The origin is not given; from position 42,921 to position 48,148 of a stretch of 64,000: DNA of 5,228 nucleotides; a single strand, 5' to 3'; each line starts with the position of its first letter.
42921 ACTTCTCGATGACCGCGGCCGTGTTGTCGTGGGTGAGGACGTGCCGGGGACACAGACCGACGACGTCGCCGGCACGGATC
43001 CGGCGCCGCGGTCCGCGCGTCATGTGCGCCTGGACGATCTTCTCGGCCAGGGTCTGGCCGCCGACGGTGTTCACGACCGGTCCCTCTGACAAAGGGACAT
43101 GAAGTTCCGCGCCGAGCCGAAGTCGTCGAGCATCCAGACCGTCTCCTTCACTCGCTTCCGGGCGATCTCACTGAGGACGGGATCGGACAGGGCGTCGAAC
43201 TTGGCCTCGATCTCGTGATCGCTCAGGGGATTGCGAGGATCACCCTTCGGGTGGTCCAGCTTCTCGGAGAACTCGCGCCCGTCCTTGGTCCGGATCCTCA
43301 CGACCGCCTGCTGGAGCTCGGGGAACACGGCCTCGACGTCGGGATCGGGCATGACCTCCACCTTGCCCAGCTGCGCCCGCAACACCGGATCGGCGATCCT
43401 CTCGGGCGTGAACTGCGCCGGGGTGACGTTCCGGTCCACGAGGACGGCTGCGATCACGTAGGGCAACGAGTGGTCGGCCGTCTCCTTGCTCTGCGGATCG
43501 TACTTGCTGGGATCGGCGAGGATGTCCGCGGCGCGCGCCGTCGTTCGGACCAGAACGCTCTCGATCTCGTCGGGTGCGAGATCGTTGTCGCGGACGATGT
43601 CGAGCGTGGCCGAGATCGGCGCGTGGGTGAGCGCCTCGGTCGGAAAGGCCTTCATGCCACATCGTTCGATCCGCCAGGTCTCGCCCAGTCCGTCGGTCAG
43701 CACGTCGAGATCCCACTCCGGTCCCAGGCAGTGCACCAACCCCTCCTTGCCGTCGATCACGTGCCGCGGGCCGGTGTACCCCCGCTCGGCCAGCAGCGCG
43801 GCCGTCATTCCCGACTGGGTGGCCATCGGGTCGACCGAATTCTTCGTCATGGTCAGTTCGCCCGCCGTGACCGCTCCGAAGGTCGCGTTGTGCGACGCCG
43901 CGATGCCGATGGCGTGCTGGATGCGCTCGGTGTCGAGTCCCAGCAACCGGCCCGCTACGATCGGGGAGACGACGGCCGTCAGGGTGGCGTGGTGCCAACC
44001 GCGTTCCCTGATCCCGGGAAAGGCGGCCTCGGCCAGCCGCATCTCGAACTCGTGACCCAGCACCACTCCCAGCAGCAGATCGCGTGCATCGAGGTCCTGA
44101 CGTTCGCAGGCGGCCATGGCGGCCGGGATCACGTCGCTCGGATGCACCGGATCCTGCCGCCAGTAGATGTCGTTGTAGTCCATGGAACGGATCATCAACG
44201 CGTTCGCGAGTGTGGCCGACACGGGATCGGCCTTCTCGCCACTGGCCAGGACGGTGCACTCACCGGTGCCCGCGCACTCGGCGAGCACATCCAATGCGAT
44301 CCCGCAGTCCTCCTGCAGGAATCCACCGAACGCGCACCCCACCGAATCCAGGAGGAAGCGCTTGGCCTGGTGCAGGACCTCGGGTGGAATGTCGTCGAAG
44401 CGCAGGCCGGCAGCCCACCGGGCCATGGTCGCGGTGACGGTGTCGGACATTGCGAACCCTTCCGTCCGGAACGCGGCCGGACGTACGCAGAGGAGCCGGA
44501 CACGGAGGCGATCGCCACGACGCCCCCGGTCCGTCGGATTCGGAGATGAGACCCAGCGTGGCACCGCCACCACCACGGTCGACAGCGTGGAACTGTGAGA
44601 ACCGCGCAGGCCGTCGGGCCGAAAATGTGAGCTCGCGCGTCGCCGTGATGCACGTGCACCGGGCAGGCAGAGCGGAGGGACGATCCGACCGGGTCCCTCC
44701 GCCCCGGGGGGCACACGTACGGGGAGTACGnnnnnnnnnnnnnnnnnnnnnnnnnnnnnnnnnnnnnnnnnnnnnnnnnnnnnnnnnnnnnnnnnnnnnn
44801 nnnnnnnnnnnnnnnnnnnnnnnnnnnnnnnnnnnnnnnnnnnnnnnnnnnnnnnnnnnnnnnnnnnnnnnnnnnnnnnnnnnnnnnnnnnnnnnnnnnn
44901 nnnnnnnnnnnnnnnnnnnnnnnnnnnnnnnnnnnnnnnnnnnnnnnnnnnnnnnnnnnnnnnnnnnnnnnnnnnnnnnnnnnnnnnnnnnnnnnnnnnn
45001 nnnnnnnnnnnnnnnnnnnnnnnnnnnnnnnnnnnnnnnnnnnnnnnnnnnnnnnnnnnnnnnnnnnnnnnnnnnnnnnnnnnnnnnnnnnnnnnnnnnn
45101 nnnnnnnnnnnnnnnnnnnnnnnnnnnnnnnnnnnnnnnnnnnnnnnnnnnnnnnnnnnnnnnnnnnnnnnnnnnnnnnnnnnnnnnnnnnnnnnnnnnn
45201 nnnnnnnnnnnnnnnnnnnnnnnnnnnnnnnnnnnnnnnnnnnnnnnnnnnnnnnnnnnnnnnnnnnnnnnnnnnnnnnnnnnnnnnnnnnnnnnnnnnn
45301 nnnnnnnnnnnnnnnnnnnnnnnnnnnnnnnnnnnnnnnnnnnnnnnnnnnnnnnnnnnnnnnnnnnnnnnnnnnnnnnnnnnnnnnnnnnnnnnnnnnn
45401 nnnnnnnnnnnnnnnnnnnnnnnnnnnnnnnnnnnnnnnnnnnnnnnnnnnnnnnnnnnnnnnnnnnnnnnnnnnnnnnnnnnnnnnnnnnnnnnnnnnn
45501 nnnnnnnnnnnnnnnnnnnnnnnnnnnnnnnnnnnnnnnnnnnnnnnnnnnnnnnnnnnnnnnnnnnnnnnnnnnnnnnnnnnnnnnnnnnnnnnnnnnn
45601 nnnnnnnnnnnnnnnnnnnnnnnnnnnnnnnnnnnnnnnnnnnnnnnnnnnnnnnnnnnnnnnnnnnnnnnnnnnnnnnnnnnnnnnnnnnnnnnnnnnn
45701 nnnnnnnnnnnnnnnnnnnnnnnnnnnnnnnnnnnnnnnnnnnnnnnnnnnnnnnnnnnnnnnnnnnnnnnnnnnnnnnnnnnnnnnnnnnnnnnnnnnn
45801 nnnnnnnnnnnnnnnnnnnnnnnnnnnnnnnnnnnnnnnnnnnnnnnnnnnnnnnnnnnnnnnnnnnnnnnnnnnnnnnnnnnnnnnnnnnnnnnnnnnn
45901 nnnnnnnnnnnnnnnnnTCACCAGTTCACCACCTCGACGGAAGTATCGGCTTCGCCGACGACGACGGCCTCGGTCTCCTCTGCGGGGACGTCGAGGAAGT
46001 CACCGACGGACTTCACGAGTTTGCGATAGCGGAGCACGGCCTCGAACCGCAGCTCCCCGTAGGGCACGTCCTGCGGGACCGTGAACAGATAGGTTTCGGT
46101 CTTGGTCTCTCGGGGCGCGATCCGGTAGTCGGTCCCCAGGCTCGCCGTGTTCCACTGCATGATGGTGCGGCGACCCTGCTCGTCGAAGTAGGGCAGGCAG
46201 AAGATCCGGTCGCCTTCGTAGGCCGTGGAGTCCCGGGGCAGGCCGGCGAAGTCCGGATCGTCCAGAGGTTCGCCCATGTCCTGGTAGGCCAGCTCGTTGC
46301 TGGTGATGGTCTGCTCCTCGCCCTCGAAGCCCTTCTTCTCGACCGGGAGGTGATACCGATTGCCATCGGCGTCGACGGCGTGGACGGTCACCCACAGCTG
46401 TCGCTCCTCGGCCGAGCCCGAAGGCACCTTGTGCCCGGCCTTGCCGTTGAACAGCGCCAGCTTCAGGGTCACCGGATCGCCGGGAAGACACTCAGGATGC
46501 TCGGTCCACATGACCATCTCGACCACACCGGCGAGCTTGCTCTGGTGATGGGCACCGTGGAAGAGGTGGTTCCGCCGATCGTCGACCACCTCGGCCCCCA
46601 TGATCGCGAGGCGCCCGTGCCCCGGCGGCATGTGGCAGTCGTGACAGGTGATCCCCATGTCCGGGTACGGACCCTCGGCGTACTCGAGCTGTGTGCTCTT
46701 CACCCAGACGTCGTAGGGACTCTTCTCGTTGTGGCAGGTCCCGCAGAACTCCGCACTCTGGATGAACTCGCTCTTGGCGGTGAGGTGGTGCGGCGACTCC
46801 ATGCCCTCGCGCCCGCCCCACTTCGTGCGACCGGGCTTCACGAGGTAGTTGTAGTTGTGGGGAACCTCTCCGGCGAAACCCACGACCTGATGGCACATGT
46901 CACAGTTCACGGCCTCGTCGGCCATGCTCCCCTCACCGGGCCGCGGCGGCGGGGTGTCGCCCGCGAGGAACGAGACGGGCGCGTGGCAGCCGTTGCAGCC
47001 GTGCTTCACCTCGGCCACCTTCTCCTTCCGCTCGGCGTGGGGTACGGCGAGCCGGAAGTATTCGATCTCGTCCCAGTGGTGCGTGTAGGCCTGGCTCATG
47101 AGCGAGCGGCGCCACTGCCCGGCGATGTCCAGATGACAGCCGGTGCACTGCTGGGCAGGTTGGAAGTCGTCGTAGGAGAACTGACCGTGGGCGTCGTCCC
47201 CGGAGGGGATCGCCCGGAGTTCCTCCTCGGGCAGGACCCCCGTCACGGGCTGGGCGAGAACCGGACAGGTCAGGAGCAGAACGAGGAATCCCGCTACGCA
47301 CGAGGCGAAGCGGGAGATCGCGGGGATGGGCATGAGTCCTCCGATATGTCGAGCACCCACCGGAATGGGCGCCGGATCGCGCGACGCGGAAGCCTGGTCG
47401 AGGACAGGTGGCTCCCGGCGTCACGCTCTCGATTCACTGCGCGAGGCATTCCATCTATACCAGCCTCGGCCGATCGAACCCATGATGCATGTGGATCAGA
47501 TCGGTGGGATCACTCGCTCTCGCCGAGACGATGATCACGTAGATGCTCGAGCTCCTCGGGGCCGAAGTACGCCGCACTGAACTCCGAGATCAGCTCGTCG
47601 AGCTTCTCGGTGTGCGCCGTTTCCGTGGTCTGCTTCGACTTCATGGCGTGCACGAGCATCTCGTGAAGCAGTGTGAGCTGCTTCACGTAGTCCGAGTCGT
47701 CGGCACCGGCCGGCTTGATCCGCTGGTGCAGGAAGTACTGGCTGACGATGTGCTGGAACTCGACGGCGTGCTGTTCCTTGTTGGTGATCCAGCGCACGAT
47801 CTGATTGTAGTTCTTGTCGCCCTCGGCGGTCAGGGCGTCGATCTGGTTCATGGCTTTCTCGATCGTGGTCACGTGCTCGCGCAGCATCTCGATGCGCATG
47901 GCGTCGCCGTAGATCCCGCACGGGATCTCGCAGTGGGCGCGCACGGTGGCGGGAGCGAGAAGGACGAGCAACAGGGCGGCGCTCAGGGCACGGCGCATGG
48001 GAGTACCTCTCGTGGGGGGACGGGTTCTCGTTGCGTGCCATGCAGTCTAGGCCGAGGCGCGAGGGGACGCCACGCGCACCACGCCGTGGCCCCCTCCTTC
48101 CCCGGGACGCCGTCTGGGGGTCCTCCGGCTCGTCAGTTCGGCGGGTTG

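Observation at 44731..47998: Candidate outer-membrane electron-transfer module: periplasmic NiSOD, pentaheme cytochrome c and a Cyc2-like cytochrome-porin fusion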

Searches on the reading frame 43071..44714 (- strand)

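Call 3: search_protein_families(library=pfam, proteins=[window:43071-44714:-], max_evalue=0.01)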
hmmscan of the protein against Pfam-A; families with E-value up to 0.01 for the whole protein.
window:43071-44714:- (547 aa): 2 families
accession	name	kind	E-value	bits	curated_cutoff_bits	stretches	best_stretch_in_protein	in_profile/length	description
PF03972.19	MmgE_PrpD_N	-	1.4e-69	234.4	32.1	1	96-333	2-238/244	MmgE/PrpD N-terminal domain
PF19305.4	MmgE_PrpD_C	-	1.1e-46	159.3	32.1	1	357-530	1-172/173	MmgE/PrpD C-terminal domain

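Call 4: search_protein_families(library=ncbifam, proteins=[window:43071-44714:-], max_evalue=0.01)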
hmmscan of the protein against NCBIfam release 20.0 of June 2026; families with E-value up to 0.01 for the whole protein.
window:43071-44714:- (547 aa): 3 families
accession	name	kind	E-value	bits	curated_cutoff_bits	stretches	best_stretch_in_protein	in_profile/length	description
NF042438.1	PrpD_hiGCgrampos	equivalog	4.1e-24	85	950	1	145-532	72-473/499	2-methylcitrate dehydratase PrpD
NF006943.0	PRK09425.1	equivalog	2.2e-21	76.1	575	1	111-481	31-413/480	bifunctional 2-methylcitrate dehydratase/aconitate hydratase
TIGR02330.1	prpD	equivalog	2e-14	53.3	458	1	111-468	19-384/468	2-methylcitrate dehydratase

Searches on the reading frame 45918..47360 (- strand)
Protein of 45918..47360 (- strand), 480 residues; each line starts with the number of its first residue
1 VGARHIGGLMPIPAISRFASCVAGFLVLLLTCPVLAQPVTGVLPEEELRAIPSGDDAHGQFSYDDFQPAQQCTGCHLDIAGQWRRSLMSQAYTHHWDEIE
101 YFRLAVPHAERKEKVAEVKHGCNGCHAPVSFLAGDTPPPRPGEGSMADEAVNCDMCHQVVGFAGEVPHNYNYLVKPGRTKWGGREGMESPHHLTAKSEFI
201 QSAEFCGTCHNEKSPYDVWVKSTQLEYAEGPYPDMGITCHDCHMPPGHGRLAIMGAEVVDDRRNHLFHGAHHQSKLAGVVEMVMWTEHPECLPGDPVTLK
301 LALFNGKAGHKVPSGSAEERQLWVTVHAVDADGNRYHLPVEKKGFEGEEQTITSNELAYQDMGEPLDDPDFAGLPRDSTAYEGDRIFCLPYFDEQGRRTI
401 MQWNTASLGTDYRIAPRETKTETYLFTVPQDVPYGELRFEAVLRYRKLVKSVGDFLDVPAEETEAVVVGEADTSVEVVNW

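Call 3: search_protein_families(library=pfam, proteins=[window:45918-47360:-], max_evalue=0.01)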
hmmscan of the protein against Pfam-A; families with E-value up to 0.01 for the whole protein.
window:45918-47360:- (480 aa): 6 families
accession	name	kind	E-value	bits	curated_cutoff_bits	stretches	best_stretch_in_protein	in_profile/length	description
PF03264.19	Cytochrom_NNT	-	1e-05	25.8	24.1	1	198-275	31-104/174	NapC/NirT cytochrome c family, N-terminal region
PF14537.11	Cytochrom_c3_2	-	8.1e-05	23.5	25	0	201-244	24-65/79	Cytochrome c3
PF14522.11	Cytochrome_C7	-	0.00013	22.1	24.8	0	69-158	13-67/67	Cytochrome c7 and related cytochrome c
PF13435.11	Cytochrome_C554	-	0.00059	21.2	20.8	1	71-157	1-83/84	Cytochrome c554 and c-prime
PF22113.1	Mtrc-MtrF_II-IV_dom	-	0.0018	18.3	30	0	146-245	77-165/176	Outer membrane cytochrome MtrC/MtrF-like, domains II/IV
PF14260.11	zf-C4pol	-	0.0067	17.1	28.9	0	203-243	10-50/70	C4-type zinc-finger of DNA polymerase delta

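Call 4: search_protein_families(library=ncbifam, proteins=[window:45918-47360:-], max_evalue=0.01)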
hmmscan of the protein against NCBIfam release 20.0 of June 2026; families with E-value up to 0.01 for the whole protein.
window:45918-47360:- (480 aa): 3 families
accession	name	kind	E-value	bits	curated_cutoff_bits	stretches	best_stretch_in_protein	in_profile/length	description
NF040886.1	cyt_C_like_Sec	equivalog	8e-12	44.4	250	2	151-345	155-342/423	multiheme c-type cytochrome (seleno)protein ExtKL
TIGR03153.1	cytochr_NrfH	equivalog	2.3e-07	31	134.2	1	195-247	20-63/138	cytochrome c nitrite reductase small subunit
NF011606.0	PRK15032.1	equivalog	0.0014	17.8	455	1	199-247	41-85/390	pentaheme c-type cytochrome TorC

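Call 29: search_solved_structures(query=window:45918-47360:-, max_evalue=1, show_alignments=1)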
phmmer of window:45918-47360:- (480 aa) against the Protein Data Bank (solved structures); distinct sequences matched with E-value up to 1: 1.
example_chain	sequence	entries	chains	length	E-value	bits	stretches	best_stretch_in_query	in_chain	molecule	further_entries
2d8x_A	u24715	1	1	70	0.53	12.3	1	121-179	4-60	Protein PINCH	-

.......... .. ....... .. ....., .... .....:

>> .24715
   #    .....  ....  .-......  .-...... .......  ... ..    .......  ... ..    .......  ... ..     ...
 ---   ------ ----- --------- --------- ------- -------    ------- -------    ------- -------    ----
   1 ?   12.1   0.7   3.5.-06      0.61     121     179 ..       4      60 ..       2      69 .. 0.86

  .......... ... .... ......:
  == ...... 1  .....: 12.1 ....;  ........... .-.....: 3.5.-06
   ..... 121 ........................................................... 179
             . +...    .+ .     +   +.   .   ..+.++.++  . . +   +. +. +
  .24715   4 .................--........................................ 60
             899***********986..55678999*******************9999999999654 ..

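Call 34: find_homologous_proteins(query=window:45918-47360:-)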
Query window:45918-47360:- (480 aa): 2513 proteins with E <= 0.001 among 8000 candidates; the best 120 are listed.
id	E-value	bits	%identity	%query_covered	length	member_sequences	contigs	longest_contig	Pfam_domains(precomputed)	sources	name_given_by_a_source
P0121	0.0e+0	1077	95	98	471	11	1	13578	PF14537.12,PF03264.20,PF14522.12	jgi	jgi:nitrate/TMAO reductase-like tetraheme cytochrome c subunit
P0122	2.9e-268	909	81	97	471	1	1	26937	PF03264.20,PF14522.12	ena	-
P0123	7.5e-256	868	79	93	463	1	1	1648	PF14537.12,PF14522.12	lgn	-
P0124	4.4e-254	862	80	92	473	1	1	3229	PF14537.12,PF03264.20,PF14522.12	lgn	-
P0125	5.3e-250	849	75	95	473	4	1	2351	PF14537.12,PF14522.12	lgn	-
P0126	4.2e-249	846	77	93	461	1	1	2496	PF14537.12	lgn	-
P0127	1.8e-242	824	76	93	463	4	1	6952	PF14537.12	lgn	-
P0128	7.5e-239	812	75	93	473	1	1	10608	PF03264.20,PF14522.12,PF22113.2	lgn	-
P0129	3.9e-237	806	73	92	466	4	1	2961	PF14537.12,PF13435.12,PF03264.20,PF14522.12,PF22113.2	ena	-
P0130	6.0e-237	806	72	96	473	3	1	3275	PF03264.20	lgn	-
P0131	2.1e-233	794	72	93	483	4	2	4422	PF14537.12,PF13435.12,PF03264.20,PF14522.12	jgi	-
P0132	6.6e-231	786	72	92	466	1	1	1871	PF14537.12,PF13435.12,PF03264.20,PF14522.12,PF22113.2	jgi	jgi:hypothetical protein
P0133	5.6e-225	766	69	97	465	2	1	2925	PF13435.12,PF14522.12,PF22113.2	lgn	-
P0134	2.4e-213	728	66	94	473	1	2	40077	PF14537.12,PF13435.12,PF03264.20,PF14522.12,PF22113.2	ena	-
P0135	1.4e-212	725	64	97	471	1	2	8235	PF03264.20,PF14522.12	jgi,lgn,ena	-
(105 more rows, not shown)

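Call 51: predict_structure(alignment_id=A2)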
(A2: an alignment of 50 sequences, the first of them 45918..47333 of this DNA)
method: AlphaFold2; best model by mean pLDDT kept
length: 471 residues; sequences in the alignment: 50
mean_pLDDT: 89.1   pTM: 0.86
mean pLDDT of the five models: 89.1, 89.1, 88.9, 86.4, 86.0
residues with pLDDT >= 90: 273; 70-90: 173; 50-70: 24; < 50: 1
segments of 3 or more residues with pLDDT < 50: none
pLDDT, mean of each block of 10 residues (from residue 1): 72 86 68 95 94 93 87 77 76 83 81 83 89 73 88 94 94 80 89 89 91 91 88 87 79 79 79 96 98 92 83 97 98 98 97 90 96 97 96 94 95 98 97 95 94 92 98 87
secondary structure, 60 per line:
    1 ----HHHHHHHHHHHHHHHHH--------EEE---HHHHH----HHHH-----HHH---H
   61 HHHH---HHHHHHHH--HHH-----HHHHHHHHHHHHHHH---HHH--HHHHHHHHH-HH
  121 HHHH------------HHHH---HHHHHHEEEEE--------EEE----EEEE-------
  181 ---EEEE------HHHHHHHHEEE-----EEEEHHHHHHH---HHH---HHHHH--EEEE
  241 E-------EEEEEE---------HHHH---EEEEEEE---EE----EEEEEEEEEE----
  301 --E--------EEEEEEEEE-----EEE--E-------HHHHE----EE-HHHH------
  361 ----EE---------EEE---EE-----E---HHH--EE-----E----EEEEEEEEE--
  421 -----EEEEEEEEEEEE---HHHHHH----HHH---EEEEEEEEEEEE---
elements in order: H5-21 E30-32 H36-40 H45-48 H60-64 H68-75 H86-100 H109-117 H119-124 H137-140 H144-149 E150-154 E163-165 E170-173 E184-187 H194-201 E202-204 E210-213 H214-220 H230-234 E237-241 E249-254 H264-267 E271-277 E287-296 E312-320 E326-328 H339-342 H351-354 E376-378 E410-418 E426-437 H441-446 E457-468

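Call 60: search_solved_structures(query=A2, max_evalue=0.1, show_alignments=1)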
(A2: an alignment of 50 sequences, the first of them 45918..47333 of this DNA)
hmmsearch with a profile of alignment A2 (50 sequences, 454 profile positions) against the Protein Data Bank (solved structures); distinct sequences matched with E-value up to 0.1: 2.
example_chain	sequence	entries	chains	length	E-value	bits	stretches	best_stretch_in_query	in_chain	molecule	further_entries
5ze8_A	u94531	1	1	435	5.8e-14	55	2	175-310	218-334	cytochrome c552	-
8e5g_A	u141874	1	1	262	0.0025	19.9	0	89-206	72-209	c-type cytochrome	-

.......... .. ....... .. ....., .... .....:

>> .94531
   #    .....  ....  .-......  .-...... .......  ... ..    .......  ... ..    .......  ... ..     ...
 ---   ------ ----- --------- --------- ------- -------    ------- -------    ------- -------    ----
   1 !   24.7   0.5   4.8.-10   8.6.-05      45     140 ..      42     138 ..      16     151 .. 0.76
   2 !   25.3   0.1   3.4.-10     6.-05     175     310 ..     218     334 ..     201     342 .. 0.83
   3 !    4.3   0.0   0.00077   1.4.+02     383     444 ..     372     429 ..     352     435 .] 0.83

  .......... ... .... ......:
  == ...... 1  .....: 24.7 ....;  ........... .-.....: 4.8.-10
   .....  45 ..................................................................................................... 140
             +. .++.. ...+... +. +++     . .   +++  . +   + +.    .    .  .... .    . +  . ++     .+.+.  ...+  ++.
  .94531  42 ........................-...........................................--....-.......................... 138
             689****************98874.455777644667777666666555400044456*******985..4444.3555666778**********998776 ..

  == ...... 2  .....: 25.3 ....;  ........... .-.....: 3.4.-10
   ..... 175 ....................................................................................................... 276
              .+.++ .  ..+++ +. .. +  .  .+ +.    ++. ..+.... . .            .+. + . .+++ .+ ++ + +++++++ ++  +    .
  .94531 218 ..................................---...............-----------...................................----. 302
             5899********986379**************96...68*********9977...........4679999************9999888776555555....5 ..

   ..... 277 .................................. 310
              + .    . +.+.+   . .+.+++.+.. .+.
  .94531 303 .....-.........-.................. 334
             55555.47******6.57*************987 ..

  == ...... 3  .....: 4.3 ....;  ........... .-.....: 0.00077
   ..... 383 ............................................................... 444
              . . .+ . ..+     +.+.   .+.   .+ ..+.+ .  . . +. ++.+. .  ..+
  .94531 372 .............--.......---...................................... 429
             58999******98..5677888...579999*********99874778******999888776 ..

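Call 81: find_related_loci(query=A2, collection=metagenome_contigs, flank=3000)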
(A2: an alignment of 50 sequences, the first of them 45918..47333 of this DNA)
Query A2 (471 aa) in metagenome_contigs; peptide patterns used: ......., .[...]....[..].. (x = any residue, [..] = any of these).
599 stretches matched a pattern (row limit reached: there are more); 532 encode a relative of the query (tblastn E <= 1e-3); the best 80 are kept; 80 distinct loci.
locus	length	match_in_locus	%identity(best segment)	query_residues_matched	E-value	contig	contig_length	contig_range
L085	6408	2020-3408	64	7-471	0e+0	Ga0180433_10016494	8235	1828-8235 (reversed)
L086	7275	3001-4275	62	45-470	3e-178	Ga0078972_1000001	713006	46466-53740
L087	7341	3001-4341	59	17-468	8e-177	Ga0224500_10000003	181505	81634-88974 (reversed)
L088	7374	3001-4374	55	1-470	3e-176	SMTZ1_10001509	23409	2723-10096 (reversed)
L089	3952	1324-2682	57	8-470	0e+0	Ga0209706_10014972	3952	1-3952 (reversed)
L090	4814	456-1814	57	8-470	2e-175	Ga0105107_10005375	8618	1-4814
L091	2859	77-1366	59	40-470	0e+0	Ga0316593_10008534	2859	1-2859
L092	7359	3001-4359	54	11-471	1e-172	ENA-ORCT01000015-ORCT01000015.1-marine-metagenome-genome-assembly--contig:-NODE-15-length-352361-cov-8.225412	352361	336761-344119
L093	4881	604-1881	58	42-470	6e-175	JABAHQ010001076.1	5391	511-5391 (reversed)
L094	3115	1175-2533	56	8-470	0e+0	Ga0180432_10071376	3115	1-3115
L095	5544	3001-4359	56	7-470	9e-173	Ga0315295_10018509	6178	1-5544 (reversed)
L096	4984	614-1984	56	14-470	1e-171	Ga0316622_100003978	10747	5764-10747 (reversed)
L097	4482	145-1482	57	13-471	5e-175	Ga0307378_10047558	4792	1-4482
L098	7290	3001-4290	59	42-469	5e-170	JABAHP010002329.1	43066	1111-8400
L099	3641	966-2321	56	8-468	1e-177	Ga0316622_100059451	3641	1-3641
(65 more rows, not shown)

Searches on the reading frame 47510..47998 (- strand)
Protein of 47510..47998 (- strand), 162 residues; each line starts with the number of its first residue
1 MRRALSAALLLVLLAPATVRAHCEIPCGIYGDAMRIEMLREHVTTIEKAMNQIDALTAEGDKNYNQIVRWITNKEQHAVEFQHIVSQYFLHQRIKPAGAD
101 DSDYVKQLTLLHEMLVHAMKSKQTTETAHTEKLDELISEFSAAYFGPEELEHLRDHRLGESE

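Call 3: search_protein_families(library=pfam, proteins=[window:47510-47998:-], max_evalue=0.01)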
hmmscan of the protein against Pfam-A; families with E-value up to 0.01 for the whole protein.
window:47510-47998:- (162 aa): 1 family
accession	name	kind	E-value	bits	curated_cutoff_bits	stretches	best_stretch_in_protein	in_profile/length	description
PF09055.16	Sod_Ni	-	1.5e-31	110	25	1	18-145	2-124/127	Nickel-containing superoxide dismutase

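Call 4: search_protein_families(library=ncbifam, proteins=[window:47510-47998:-], max_evalue=0.01)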
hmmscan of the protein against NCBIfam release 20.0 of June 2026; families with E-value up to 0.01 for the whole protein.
window:47510-47998:- (162 aa): 1 family
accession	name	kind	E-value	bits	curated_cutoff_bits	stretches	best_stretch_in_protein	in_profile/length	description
TIGR02753.1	sodN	equivalog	6.2e-11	42.7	90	1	14-141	13-136/145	superoxide dismutase, Ni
